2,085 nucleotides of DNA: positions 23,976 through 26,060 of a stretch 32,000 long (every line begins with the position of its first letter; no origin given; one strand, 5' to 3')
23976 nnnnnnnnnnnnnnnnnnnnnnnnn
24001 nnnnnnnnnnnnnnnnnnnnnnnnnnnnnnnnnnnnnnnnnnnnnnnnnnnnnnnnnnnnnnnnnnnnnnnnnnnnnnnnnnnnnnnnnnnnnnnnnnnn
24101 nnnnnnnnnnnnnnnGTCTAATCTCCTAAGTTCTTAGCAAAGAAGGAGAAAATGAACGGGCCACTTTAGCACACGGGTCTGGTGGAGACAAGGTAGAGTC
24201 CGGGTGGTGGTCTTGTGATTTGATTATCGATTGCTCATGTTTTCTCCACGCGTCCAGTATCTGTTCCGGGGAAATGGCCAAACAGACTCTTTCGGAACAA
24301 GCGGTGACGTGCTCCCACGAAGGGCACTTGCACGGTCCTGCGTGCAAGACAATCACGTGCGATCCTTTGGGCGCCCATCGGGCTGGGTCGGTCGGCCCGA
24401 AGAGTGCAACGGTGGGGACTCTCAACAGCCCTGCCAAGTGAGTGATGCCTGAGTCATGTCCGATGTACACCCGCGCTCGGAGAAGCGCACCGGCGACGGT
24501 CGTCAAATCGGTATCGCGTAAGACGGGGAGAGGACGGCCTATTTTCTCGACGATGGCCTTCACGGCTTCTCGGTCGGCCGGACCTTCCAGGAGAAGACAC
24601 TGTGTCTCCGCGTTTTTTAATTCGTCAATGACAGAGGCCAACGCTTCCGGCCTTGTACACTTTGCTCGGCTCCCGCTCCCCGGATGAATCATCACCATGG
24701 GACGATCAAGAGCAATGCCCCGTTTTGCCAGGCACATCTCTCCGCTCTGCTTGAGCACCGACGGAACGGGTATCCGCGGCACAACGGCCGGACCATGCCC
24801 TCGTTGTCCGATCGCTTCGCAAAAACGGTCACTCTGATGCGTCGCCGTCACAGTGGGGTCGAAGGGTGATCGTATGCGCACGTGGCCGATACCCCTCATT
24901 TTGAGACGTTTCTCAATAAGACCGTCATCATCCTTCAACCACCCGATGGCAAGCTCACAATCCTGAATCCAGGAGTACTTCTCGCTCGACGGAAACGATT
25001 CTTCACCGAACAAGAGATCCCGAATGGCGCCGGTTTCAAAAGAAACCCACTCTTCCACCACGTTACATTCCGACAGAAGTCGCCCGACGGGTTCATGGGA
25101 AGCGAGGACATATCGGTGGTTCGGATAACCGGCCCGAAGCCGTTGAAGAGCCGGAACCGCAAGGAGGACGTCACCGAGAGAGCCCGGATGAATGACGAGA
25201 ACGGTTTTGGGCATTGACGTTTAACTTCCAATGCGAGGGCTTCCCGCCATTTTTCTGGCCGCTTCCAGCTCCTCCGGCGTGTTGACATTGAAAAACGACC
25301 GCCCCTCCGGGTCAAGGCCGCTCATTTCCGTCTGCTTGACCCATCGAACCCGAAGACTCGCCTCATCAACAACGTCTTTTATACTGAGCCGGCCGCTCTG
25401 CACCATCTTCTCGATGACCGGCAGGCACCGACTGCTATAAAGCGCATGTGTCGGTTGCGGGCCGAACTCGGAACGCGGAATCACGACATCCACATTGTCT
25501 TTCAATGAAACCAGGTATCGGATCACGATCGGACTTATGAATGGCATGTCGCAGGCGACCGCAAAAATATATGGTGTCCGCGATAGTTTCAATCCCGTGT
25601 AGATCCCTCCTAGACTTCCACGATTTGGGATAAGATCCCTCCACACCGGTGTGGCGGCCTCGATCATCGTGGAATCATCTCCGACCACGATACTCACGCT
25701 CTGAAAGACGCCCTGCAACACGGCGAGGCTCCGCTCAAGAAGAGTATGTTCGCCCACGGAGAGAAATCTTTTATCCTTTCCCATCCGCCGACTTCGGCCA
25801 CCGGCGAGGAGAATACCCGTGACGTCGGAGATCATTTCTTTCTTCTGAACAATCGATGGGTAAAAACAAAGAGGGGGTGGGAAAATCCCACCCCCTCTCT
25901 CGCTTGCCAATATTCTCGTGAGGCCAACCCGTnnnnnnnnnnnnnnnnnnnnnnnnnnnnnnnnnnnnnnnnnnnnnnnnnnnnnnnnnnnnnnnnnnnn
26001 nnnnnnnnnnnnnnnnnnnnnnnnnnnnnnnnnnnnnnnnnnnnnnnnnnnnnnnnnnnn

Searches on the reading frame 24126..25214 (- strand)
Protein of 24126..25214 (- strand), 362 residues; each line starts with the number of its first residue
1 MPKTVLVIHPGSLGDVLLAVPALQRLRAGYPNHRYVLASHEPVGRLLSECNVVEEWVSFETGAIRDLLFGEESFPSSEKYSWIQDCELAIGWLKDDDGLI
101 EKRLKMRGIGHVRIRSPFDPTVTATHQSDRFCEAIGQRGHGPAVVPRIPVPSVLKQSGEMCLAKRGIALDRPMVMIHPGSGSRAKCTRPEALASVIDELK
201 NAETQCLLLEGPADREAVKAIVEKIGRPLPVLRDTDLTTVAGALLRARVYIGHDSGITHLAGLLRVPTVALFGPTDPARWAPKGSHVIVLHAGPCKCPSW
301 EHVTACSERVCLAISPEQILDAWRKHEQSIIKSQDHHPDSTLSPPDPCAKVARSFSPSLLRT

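Call 11: search_protein_families(library=pfam, proteins=[window:24126-25214:-])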
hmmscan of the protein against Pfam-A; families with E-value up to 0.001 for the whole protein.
window:24126-25214:- (362 aa): 1 family
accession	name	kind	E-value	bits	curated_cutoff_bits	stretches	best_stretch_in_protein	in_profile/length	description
PF01075.23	Glyco_transf_9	-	4e-19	69.3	22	1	163-291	97-228/247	Glycosyltransferase family 9 (heptosyltransferase)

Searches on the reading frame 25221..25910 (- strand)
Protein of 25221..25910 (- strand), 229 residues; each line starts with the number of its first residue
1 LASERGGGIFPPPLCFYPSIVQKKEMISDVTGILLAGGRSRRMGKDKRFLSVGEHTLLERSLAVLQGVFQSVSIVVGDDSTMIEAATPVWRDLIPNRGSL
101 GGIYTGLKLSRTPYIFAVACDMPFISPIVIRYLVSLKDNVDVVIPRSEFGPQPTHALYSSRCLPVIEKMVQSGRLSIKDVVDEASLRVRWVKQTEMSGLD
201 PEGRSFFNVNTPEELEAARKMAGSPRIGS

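Call 11: search_protein_families(library=pfam, proteins=[window:25221-25910:-])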
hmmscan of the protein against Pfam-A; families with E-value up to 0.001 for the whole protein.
window:25221-25910:- (229 aa): 1 family
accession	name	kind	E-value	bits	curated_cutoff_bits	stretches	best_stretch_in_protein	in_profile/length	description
PF12804.13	NTP_transf_3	-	8.8e-34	117.4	27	1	32-175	1-150/160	MobA-like NTP transferase domain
